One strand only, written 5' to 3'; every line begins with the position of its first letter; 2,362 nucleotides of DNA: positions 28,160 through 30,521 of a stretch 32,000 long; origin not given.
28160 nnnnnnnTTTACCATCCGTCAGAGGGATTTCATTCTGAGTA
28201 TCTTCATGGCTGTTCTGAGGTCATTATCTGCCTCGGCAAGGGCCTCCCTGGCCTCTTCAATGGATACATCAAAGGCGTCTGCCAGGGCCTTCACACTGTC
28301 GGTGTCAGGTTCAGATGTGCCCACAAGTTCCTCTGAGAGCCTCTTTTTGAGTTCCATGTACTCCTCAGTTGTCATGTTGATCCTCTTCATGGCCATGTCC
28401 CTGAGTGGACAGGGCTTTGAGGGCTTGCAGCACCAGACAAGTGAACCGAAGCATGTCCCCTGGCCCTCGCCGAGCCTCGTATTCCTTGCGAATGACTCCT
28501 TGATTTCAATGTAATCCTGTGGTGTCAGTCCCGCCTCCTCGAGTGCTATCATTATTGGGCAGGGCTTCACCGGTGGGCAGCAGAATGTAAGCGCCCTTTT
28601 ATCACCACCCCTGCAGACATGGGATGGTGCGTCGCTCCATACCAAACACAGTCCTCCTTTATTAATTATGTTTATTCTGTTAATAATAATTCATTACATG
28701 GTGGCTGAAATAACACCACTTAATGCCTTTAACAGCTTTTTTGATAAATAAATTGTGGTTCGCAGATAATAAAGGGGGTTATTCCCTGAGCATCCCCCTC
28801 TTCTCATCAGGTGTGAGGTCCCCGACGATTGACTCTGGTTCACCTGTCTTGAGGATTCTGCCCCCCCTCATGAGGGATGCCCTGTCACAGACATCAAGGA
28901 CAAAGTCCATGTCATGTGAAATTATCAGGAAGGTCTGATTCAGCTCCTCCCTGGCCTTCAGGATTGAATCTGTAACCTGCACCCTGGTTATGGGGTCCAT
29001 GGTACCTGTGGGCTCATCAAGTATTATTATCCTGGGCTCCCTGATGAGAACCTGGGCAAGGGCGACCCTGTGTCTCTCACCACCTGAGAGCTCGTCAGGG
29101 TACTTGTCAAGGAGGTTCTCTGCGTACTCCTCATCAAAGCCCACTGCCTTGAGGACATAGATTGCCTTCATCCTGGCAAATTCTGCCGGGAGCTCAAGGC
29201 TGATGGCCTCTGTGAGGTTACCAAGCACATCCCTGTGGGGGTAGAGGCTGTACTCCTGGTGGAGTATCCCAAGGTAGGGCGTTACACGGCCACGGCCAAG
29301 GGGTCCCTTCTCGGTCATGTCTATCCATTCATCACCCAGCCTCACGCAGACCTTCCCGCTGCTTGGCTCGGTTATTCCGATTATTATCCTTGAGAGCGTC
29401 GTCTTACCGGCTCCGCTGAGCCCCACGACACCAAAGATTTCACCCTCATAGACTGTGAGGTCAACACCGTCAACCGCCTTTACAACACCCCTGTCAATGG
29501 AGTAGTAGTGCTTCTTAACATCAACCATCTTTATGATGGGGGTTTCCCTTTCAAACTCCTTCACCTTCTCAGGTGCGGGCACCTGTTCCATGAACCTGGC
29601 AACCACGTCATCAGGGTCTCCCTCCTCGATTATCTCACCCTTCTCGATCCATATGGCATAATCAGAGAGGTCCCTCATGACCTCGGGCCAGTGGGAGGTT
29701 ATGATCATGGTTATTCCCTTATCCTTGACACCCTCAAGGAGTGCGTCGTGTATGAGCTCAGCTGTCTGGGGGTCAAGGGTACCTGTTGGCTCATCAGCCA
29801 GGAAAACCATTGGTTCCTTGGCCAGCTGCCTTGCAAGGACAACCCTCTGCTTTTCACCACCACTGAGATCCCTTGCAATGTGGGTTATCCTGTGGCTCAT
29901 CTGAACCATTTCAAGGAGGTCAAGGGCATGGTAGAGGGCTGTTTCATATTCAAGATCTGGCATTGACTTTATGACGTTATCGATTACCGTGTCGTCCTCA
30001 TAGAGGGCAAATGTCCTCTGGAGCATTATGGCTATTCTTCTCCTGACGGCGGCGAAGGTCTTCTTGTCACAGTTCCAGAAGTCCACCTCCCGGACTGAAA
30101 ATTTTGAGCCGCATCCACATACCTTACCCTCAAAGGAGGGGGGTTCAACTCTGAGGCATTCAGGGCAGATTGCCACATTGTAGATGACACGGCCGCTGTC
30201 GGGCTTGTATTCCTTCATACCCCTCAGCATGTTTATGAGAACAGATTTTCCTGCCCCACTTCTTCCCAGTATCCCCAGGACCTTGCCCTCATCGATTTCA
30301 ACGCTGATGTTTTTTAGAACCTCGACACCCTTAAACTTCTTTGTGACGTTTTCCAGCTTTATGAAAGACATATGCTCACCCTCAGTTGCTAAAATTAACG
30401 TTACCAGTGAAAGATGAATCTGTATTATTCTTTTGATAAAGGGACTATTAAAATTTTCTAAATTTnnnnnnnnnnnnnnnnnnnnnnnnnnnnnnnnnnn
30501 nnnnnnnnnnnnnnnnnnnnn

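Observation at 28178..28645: Uncharacterised protein with duplicated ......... modules and a UBA-like tail, tightly packed with sirC-hemA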

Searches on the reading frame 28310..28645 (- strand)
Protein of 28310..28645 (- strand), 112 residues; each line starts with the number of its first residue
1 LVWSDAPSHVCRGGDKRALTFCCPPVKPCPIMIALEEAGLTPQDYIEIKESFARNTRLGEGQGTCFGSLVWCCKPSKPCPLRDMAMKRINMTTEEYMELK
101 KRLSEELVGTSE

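Call 27: find_homologous_proteins(query=A1, max_evalue=0.001)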
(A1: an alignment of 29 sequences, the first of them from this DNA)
Query A1 (29 sequences) (112 aa, profile of the alignment): 526 proteins with E <= 0.001 among 1040 candidates; the best 120 are listed.
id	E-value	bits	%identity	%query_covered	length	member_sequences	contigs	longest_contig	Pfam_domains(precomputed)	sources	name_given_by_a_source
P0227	1.7e-37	146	70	96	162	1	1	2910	-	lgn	-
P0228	1.9e-37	146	71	96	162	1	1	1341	-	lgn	-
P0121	2.0e-37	146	62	100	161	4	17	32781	-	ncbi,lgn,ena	-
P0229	2.3e-37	146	69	98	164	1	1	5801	-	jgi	-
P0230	2.7e-37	145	63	100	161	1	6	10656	-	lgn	-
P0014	3.1e-37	145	96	100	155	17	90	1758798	-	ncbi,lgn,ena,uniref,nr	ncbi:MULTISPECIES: methanogenesis marker 9 domain-containing protein [Methanothermobacter]|uniref:Co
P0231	3.2e-37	145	59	96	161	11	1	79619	-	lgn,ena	-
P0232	3.8e-37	145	62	96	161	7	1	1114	-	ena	-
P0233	4.2e-37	145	71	96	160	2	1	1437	-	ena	-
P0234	4.2e-37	145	71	96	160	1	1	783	-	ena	-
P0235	4.2e-37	145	71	96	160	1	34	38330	-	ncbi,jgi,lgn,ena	-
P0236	4.2e-37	145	71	96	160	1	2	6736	-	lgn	-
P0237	4.2e-37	145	71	96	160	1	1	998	-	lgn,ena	-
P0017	4.2e-37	145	96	100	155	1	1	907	-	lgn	-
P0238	4.2e-37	145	71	96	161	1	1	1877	-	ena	-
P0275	4.9e-36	141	66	98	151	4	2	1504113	-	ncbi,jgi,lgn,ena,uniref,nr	ncbi:methanogenesis marker 9 domain-containing protein [Methanofervidicoccus sp. A16]|uniref:methano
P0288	8.4e-36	141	59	99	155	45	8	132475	-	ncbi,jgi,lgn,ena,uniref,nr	ncbi:methanogenesis marker 9 domain-containing protein [Methanocaldococcus sp.]|uniref:methanogenesi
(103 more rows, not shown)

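Call 30: find_related_loci(query=A2, collection=genome_contigs, flank=6000)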
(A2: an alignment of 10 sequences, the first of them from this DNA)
Query A2 (112 aa) in genome_contigs; peptide patterns used: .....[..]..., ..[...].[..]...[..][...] (x = any residue, [..] = any of these).
600 stretches matched a pattern (row limit reached: there are more); 581 encode a relative of the query (tblastn E <= 1e-3); the best 80 are kept; 80 distinct loci.
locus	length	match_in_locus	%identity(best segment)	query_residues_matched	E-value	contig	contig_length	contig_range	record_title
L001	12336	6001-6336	97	1-112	2e-73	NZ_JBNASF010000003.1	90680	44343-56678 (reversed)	MAG: Methanothermobacter sp. isolate Kamch4336-1-MF-09 bin8_IDBA_re-assembly_contigs.fa-3, whole genome shotgun sequence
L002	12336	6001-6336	81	1-112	4e-64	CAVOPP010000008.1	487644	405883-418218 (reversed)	MAG: uncultured Methanobacteriaceae archaeon isolate MFD00032.bin.1.135 genome assembly, contig: contig_49859, whole gen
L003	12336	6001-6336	80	1-112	3e-63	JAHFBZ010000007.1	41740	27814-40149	MAG: Methanobacteriaceae archaeon isolate nzgw21 NODE_1242_length_41741_cov_3.538251, whole genome shotgun sequence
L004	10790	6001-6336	80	1-112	3e-63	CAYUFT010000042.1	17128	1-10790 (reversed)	MAG TPA_asm: uncultured Methanobacteriaceae archaeon isolate SRP302447_co3_217 genome assembly, contig: NODE_9226_length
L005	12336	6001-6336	79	1-112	2e-62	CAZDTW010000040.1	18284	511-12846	MAG TPA_asm: uncultured Methanobacterium sp. isolate binchicken_co22_99 genome assembly, contig: NODE_3257_length_18284_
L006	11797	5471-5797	81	1-109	2e-62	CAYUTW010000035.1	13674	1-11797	MAG TPA_asm: uncultured Methanobacterium sp. isolate binchicken_co269_42 genome assembly, contig: NODE_4335_length_13674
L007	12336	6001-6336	79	1-112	3e-62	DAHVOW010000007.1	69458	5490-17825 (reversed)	MAG TPA_asm: Methanobacteriaceae archaeon isolate clean54 NODE_7_length_69458_cov_6.431242, whole genome shotgun sequenc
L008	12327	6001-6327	80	1-109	8e-62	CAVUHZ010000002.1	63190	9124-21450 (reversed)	MAG: uncultured Methanobacteriaceae archaeon isolate MFD04716.bin.1.234 genome assembly, contig: contig_22425, whole gen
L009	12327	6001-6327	81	1-109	1e-61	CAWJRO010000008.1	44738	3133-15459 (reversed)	MAG: uncultured Methanobacteriaceae archaeon isolate MFD01299.bin.2.199 genome assembly, contig: contig_26104, whole gen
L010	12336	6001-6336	79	1-112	2e-61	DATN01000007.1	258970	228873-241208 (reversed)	MAG TPA_asm: Methanobacteriaceae archaeon UBA587 UBA587_contig_129, whole genome shotgun sequence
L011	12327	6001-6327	81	1-109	2e-61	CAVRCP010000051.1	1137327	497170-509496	MAG: uncultured Methanobacteriaceae archaeon isolate MFD03323.bin.1.25 genome assembly, contig: contig_91585, whole geno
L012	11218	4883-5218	79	1-112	2e-61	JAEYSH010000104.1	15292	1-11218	MAG: Methanobacteriota archaeon isolate OH_CBB_89 k127_1518684, whole genome shotgun sequence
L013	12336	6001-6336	79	1-112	3e-61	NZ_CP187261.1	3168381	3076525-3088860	Methanobacterium sp. MBAC-LM chromosome, complete genome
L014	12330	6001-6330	79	3-112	7e-61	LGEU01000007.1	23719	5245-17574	MAG: Methanobacteriaceae archaeon 41_258 PW_scaffold_140, whole genome shotgun sequence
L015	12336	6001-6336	77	1-112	3e-61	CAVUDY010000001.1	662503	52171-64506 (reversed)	MAG: uncultured Methanobacteriaceae archaeon isolate MFD02809.bin.1.192 genome assembly, contig: contig_112881, whole ge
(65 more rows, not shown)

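Call 36: find_encoding_contigs(protein=P0288, flank=7000, max_places=2)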
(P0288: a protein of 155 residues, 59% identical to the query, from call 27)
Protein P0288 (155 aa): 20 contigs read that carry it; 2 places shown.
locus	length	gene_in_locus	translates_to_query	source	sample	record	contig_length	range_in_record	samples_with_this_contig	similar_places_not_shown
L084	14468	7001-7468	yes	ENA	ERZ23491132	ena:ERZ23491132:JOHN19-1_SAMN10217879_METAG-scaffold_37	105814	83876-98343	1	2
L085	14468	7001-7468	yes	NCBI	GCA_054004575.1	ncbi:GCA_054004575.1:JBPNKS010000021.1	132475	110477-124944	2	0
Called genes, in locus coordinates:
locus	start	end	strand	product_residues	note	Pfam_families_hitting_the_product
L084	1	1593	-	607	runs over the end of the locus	PF00009:GTP_EFTU, PF01926:MMR_HSR1, PF03144:GTP_EFTU_D2 (weak), PF11987:IF-2, PF14578:GTP_EFTU_D4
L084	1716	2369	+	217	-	PF01931:NTPase_I-T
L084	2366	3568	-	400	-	PF08245:Mur_ligase_M, PF27274:CfbE_C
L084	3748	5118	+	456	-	PF00483:NTP_transferase, PF22640:ManC_GMP_beta-helix, PF01050:MannoseP_isomer, PF07883:Cupin_2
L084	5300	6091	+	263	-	PF00575:S1, PF07541:EIF_2_alpha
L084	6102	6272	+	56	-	PF04135:Nop10p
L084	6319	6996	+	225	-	PF02633:Creatininase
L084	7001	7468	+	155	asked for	-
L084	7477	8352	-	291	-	-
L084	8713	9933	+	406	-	PF03599:CdhD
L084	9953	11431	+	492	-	PF04060:FeS, PF03599:CdhD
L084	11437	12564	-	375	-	PF00155:Aminotran_1_2, PF00266:Aminotran_5, PF01041:DegT_DnrJ_EryC1, PF01053:Cys_Met_Meta_PP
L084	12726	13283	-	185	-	PF10127:RlaP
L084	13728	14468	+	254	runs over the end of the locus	PF00586:AIRS (weak), PF02769:AIRS_C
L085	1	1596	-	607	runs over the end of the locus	PF00009:GTP_EFTU, PF01926:MMR_HSR1, PF03144:GTP_EFTU_D2 (weak), PF11987:IF-2, PF14578:GTP_EFTU_D4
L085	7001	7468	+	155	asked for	-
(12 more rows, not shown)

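Call 68: search_protein_families(library=ncbifam, proteins=[L084:6319-6996:+, L084:7477-8352:-], max_evalue=0.00001)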
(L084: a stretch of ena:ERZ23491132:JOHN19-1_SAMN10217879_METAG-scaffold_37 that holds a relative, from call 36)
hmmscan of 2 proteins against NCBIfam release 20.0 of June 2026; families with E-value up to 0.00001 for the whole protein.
L084:6319-6996:+ (225 aa): 2 families
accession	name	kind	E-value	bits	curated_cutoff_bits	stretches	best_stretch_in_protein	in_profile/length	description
NF033501.0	ArfB_arch_rifla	equivalog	1.1e-101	339.2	180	1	2-223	1-219/219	2-amino-5-formylamino-6-ribosylaminopyrimidin-4(3H)-one 5'-monophosphate deformylase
TIGR03964.1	mycofact_creat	equivalog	4.7e-06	26.3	172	0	18-148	15-151/228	mycofactocin biosynthesis peptidyl-dipeptidase MftE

L084:7477-8352:- (291 aa): 0 families

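Call 69: find_encoding_contigs(protein=P0275, flank=6000, max_places=1)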
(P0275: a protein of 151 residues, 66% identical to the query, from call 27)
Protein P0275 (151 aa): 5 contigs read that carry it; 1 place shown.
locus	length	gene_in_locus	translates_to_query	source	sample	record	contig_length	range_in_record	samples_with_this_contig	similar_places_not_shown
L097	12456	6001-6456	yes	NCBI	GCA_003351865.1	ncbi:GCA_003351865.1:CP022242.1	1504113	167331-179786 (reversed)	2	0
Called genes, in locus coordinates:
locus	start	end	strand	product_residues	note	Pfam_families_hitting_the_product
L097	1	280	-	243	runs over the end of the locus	PF03099:BPL_LplA_LipB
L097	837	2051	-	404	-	PF01960:ArgJ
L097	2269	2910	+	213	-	PF03591:AzlC, PF27356:MJ1155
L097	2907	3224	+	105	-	PF05437:AzlD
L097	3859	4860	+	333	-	PF00288:GHMP_kinases_N, PF08544:GHMP_kinases_C (weak)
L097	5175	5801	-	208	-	PF04017:DUF366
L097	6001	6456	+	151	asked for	-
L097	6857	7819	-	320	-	PF03952:Enolase_N (weak)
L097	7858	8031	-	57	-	PF01192:RNA_pol_Rpb6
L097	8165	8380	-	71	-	PF01194:RNA_pol_N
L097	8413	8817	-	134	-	PF00380:Ribosomal_S9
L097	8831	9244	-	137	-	PF00572:Ribosomal_L13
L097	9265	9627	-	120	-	PF17135:Ribosomal_L18, PF00828:Ribosomal_L27A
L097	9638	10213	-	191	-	PF01193:RNA_pol_L, PF01000:RNA_pol_A_bac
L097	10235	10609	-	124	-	PF00411:Ribosomal_S11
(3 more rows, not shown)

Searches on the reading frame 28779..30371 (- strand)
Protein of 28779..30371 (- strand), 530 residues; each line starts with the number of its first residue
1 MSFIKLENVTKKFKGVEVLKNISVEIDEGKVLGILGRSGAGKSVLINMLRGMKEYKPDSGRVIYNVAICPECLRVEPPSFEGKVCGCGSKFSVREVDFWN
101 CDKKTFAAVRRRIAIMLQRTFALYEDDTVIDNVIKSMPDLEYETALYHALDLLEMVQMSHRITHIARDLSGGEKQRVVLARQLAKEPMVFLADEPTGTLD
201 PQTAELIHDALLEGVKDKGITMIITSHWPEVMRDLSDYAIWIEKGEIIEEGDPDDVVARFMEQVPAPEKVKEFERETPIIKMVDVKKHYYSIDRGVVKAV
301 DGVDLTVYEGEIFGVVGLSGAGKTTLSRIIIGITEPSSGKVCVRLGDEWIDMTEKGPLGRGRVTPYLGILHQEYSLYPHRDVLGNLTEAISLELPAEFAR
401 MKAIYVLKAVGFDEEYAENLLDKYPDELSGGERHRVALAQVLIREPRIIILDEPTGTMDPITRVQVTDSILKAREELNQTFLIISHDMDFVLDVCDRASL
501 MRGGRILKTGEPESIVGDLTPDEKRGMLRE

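Call 3: search_protein_families(library=pfam, proteins=[window:28779-30371:-], max_evalue=0.01)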
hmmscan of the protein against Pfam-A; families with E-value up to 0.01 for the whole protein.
window:28779-30371:- (530 aa): 7 families
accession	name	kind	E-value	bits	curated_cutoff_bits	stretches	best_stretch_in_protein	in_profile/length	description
PF00005.33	ABC_tran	-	5.9e-53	179.6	25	2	301-455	2-136/137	ABC transporter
PF02463.25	SMC_N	-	4.5e-06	26.7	40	0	425-492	134-203/220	RecF/RecN/SMC N terminal domain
PF03193.22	RsgA_GTPase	-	6.8e-06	26.5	30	1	17-54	95-131/174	RsgA GTPase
PF13401.12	AAA_22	-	0.00023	21.9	27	0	30-80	6-44/130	AAA domain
PF13555.12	AAA_29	-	0.0012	19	27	0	23-46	16-39/61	P-loop containing region of AAA domain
PF01926.29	MMR_HSR1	-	0.0015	19.1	21.9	0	33-52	3-22/113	50S ribosome-binding GTPase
PF00006.31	ATP-synt_ab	-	0.0035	17.4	29.5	0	297-335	2-39/213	ATP synthase alpha/beta family, nucleotide-binding domain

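Call 4: search_protein_families(library=ncbifam, proteins=[window:28779-30371:-], max_evalue=0.01)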
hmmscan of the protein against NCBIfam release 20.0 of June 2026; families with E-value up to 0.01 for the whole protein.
window:28779-30371:- (530 aa): 202 families (the best 25 are shown)
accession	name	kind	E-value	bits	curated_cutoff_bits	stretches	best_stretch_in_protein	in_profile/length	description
TIGR03269.1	met_CoM_red_A2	equivalog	5.1e-287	952.6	517.1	1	4-530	1-530/530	methyl coenzyme M reductase system, component A2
TIGR01186.1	proV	subfamily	1.2e-79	268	326.6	3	295-516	4-218/363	betaine/proline/choline family ABC transporter ATP-binding protein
TIGR03005.1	ectoine_ehuA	equivalog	8.9e-76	254.4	345.4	3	284-525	5-244/252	ectoine/hydroxyectoine ABC transporter ATP-binding protein EhuA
TIGR02315.1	ABC_phnC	equivalog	1.1e-73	247.6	266.1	3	280-515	2-233/243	phosphonate ABC transporter ATP-binding protein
NF008428.0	PRK11264.1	equivalog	2.7e-73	246.3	406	3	298-525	17-241/250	L-cystine ABC transporter ATP-binding protein TcyN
TIGR02673.1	FtsE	equivalog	9.3e-73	244.4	264.85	3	279-500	1-209/214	cell division ATP-binding protein FtsE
NF040933.2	ABC_arch_GlcV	equivalog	1.2e-72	244.7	450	3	280-516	3-230/357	glucose ABC transporter ATP-binding protein GlcV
TIGR04521.1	ECF_ATPase_2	equivalog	4.6e-72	242.4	330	2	280-518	1-235/279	energy-coupling factor transporter ATPase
TIGR01188.1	drrA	subfamily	1.5e-71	241.2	312.45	3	296-515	5-211/302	daunorubicin resistance ABC transporter, ATP-binding protein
TIGR02211.1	LolD_lipo_ex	equivalog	5.6e-69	232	307.75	3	279-505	1-218/221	lipoprotein-releasing ABC transporter ATP-binding protein LolD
TIGR02314.1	ABC_MetN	equivalog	1e-67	228.6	499.7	3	279-511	1-224/343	methionine ABC transporter ATP-binding protein MetN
TIGR03608.1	L_ocin_972_ABC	subfamily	6.1e-67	225.1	254.85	3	298-497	12-202/206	putative bacteriocin export ABC transporter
TIGR00968.1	3a0106s01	subfamily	2.3e-66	223.7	342.75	3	283-516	4-219/237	sulfate ABC transporter ATP-binding protein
NF043075.1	MMSYN1_0197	equivalog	2.4e-66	224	550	3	279-516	2-221/341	spermidine/putrescine ABC transporter ATP-binding protein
TIGR03415.1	ABC_choXWV_ATP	equivalog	1.1e-65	222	483.75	2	293-517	33-254/382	choline ABC transporter ATP-binding protein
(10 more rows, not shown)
